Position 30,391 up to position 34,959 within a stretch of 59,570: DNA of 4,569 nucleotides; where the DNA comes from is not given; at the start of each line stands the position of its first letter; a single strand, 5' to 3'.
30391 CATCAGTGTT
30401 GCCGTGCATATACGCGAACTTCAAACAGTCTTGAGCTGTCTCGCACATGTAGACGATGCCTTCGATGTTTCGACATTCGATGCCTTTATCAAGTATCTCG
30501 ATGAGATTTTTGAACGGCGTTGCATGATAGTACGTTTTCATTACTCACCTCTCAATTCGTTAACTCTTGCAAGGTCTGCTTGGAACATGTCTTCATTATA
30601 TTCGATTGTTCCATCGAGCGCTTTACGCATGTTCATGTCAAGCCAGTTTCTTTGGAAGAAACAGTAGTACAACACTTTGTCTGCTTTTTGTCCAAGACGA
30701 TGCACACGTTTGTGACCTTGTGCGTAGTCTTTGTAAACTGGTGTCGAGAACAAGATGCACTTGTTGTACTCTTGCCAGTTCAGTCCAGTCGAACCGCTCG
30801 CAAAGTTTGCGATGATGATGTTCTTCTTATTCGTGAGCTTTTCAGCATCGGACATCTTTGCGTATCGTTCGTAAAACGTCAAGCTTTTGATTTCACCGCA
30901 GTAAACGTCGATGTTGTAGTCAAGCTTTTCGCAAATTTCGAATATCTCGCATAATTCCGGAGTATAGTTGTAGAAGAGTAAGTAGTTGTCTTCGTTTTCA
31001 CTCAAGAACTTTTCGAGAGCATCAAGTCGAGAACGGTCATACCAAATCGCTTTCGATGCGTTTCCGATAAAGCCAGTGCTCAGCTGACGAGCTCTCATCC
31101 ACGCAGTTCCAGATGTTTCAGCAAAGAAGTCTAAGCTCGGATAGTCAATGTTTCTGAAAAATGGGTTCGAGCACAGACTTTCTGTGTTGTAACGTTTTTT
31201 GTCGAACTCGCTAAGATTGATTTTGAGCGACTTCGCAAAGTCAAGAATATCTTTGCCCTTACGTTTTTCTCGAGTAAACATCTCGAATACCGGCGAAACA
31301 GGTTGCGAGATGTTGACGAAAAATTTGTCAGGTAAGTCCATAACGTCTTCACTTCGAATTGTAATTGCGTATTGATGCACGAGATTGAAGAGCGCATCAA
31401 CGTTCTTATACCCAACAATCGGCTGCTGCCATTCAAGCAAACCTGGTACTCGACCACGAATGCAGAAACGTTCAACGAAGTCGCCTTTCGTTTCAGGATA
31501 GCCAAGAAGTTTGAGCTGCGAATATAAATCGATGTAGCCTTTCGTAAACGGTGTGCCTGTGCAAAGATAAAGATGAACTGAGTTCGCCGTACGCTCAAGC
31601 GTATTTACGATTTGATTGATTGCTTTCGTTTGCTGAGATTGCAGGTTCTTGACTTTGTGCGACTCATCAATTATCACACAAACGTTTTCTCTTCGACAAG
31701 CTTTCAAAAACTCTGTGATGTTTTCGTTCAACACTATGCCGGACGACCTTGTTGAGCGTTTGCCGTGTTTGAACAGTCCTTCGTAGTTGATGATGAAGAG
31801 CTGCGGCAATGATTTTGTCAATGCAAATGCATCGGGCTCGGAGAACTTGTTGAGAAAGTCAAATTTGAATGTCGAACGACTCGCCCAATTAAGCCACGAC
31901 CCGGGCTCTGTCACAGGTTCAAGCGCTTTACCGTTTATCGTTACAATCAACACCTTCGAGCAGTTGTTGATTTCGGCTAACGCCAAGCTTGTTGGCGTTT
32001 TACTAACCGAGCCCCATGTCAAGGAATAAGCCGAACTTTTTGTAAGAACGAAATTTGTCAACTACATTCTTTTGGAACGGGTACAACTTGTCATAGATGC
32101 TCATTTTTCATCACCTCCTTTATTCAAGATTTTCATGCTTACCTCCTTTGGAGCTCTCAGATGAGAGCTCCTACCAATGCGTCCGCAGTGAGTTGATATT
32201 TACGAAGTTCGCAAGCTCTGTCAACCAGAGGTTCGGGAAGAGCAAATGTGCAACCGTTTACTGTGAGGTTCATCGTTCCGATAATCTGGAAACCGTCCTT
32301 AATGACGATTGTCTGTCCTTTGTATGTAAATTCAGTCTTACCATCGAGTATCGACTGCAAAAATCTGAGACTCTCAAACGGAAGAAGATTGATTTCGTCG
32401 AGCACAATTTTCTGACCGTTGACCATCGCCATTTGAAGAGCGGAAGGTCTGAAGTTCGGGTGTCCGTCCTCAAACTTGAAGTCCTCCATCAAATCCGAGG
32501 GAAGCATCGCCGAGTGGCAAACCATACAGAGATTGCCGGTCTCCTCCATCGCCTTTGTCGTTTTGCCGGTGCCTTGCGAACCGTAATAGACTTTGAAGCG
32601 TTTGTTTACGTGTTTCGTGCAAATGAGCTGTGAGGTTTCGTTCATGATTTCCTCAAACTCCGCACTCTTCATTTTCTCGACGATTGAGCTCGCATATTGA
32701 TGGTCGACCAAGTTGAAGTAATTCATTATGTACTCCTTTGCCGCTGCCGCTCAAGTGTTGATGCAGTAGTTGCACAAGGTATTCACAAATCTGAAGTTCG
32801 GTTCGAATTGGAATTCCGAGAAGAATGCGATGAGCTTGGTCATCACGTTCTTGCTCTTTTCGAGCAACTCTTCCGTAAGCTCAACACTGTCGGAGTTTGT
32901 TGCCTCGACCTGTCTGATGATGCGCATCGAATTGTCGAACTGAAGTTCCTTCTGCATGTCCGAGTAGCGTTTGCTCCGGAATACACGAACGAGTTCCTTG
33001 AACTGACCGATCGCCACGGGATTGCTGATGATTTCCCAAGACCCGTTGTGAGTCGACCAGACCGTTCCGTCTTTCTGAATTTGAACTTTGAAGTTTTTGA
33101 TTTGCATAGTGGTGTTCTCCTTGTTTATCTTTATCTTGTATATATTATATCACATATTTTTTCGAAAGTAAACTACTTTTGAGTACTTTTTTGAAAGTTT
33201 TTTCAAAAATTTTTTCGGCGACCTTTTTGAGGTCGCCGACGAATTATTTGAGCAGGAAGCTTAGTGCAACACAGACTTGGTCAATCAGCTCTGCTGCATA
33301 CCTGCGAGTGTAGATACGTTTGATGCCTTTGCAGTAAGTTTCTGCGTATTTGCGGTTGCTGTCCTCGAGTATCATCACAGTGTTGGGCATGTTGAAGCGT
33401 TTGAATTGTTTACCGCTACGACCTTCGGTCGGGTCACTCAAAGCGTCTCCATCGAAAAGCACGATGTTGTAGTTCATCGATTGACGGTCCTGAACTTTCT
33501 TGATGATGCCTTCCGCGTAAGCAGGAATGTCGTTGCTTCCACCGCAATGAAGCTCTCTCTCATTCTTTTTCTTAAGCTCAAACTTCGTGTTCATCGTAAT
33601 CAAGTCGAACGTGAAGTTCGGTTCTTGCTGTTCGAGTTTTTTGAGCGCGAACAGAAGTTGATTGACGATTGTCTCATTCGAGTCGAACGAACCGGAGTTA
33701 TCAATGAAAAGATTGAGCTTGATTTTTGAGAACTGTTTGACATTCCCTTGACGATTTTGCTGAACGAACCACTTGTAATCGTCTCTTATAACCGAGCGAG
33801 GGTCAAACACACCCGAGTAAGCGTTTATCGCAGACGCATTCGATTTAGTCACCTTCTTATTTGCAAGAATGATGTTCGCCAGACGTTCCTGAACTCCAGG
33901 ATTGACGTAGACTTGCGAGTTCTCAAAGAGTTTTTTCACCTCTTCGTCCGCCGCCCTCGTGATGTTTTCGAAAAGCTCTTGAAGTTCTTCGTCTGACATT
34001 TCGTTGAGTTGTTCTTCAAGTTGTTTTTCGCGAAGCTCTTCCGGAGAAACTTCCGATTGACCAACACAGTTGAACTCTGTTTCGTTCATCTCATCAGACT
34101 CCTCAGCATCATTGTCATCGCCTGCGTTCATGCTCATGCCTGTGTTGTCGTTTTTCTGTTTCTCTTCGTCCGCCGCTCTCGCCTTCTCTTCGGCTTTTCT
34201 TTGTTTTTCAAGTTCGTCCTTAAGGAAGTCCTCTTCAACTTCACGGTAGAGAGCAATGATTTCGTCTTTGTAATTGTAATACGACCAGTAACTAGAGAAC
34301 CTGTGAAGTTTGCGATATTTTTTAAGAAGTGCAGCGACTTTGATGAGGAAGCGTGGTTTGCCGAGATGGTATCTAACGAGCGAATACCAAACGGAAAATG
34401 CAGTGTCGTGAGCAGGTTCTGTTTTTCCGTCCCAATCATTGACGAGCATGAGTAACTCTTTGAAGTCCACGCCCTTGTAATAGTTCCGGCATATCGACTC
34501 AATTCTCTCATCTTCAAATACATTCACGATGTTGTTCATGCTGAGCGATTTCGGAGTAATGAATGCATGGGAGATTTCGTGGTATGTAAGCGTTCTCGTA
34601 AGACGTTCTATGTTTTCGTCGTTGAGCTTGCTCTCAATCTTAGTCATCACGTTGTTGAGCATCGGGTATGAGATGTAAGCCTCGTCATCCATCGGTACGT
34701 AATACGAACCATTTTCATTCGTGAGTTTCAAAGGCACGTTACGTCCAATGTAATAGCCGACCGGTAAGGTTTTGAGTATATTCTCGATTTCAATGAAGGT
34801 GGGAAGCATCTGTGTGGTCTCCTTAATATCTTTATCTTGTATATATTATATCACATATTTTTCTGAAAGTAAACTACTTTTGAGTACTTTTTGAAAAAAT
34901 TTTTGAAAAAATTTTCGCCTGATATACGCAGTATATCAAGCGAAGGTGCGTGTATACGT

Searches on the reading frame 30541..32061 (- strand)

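Call 10: search_protein_families(library=pfam, proteins=[window:30541-32061:-])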
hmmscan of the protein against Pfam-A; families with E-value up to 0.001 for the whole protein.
window:30541-32061:- (506 aa): 2 families
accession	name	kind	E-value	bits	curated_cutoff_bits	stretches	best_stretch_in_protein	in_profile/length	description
PF00176.29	SNF2-rel_dom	-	9.1e-05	22.1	24.9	1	114-189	116-181/290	SNF2-related domain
PF00271.37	Helicase_C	-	0.0006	20.5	23.5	0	346-457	3-110/110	Helicase conserved C-terminal domain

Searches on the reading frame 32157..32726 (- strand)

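Call 55: search_protein_families(library=pfam, proteins=[window:32157-32726:-], max_evalue=0.01)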
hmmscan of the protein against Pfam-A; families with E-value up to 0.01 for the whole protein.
window:32157-32726:- (189 aa): 2 families
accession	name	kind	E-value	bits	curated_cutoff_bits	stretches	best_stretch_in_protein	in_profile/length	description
PF07728.20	AAA_5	-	2.6e-10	40.9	22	1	48-170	5-138/139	AAA domain (dynein-related subfamily)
PF07726.17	AAA_3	-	6.5e-05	23.3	27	1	70-170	32-128/131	ATPase family associated with various cellular activities (AAA)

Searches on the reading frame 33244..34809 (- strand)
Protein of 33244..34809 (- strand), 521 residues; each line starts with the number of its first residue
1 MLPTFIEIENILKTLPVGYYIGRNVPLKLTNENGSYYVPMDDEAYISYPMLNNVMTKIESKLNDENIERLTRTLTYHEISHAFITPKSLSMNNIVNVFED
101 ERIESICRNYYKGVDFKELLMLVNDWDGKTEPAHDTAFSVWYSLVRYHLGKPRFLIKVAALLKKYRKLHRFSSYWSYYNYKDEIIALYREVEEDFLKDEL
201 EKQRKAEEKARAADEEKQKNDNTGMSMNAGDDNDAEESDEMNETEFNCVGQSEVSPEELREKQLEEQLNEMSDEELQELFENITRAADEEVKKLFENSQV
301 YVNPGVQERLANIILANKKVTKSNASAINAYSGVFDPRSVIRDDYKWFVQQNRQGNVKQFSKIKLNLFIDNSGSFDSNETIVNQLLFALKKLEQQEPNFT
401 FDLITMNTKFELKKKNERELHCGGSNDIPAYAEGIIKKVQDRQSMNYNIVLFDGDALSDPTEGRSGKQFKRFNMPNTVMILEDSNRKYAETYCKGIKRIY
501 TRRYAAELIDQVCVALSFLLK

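Call 10: search_protein_families(library=pfam, proteins=[window:33244-34809:-])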
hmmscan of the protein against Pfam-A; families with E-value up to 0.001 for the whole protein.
window:33244-34809:- (521 aa): 0 families

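Call 40: search_protein_families(library=phrogs, proteins=[window:33244-34809:-], max_evalue=0.001)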
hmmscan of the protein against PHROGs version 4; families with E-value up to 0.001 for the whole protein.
window:33244-34809:- (521 aa): 1 family
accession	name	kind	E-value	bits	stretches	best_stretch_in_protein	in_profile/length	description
phrog_459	-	other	4e-06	26.9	1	74-114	54-99/736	peptidase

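Call 54: search_protein_families(library=pfam, proteins=[window:33244-34809:-], max_evalue=0.01)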
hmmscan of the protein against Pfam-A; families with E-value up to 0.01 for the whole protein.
window:33244-34809:- (521 aa): 1 family
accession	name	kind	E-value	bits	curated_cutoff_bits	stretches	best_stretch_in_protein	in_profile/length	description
PF14247.12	DUF4344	-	0.0041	17.4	29.6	0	12-89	26-111/220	Putative metallopeptidase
